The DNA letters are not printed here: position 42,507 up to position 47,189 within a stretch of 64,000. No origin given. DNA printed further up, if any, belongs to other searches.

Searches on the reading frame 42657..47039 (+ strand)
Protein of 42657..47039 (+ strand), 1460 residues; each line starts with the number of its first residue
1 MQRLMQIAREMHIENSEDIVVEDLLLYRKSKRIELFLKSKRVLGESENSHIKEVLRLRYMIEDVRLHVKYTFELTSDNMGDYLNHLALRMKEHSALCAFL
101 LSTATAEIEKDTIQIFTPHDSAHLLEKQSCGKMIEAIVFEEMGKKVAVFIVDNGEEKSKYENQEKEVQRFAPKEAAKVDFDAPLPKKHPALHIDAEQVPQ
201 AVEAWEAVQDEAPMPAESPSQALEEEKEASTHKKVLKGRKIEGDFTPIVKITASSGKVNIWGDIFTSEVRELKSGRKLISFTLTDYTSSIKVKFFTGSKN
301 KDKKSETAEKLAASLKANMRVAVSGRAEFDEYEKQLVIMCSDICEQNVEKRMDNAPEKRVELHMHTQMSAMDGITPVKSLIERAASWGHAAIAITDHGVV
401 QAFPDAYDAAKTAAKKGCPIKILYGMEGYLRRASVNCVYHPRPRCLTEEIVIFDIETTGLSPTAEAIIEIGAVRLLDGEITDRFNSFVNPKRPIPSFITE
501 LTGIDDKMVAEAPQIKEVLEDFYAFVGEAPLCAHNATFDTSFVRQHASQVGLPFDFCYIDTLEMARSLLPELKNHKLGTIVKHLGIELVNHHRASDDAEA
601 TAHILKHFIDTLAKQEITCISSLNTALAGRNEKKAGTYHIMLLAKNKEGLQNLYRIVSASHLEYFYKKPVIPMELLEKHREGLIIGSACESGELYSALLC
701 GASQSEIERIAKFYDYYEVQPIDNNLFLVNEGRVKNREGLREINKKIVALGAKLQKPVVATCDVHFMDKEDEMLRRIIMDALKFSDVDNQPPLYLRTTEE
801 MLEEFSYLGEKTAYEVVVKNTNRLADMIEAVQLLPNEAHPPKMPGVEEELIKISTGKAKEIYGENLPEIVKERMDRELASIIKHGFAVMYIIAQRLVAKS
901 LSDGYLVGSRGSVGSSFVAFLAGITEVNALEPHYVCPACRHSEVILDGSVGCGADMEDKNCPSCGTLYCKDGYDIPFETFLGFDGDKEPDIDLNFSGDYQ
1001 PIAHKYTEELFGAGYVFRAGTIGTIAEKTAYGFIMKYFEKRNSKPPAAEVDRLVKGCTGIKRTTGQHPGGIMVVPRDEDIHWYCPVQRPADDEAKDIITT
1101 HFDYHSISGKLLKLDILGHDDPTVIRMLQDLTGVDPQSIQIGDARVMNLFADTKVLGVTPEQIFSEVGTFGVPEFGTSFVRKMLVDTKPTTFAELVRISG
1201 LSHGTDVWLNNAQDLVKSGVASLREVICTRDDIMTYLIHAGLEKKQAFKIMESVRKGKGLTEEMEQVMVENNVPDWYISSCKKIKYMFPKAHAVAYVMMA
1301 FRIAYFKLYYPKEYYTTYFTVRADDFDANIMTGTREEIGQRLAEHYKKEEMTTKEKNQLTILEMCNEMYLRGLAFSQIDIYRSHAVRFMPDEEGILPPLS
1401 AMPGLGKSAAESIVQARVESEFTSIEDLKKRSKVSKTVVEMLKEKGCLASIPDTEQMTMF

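Call 11: search_protein_families(library=pfam, proteins=[window:42657-47039:+], max_evalue=0.001)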
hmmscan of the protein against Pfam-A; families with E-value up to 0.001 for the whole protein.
window:42657-47039:+ (1460 aa): 10 families
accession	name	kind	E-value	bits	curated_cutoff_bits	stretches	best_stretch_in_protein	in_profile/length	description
PF07733.18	DNA_pol3_alpha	-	5.3e-56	190.5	23.9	2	849-1038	2-151/260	Bacterial DNA polymerase III alpha NTPase domain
PF00929.31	RNase_T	-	4.6e-36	125.3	24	1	451-605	1-164/164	Exonuclease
PF02811.25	PHP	-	1.8e-32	113.3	26.4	2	361-431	1-66/164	PHP domain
PF17657.6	DNA_pol3_finger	-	3.2e-27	95.3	22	1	1121-1269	1-159/166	Bacterial DNA polymerase III alpha subunit finger domain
PF14579.12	HHH_6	-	3.6e-13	50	25.6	1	1373-1452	2-84/90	Helix-hairpin-helix motif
PF01336.31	tRNA_anti-codon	-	5.1e-09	36.4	27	1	268-339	6-68/75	OB-fold nucleic acid binding domain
PF16473.11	Rv2179c-like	-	6.3e-09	36.2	27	1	451-606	3-174/177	3'-5' exoribonuclease Rv2179c-like domain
PF12836.13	HHH_3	-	3.4e-06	27.5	27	1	1399-1444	16-62/65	Helix-hairpin-helix motif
PF13482.12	RNase_H_2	-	8.3e-06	26.3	22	1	451-588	1-117/165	RNase_H superfamily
PF21762.3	DEDDh_C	-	0.00015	22.4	27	1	531-605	110-185/188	DNA polymerase III subunit epsilon-like, C-terminal domain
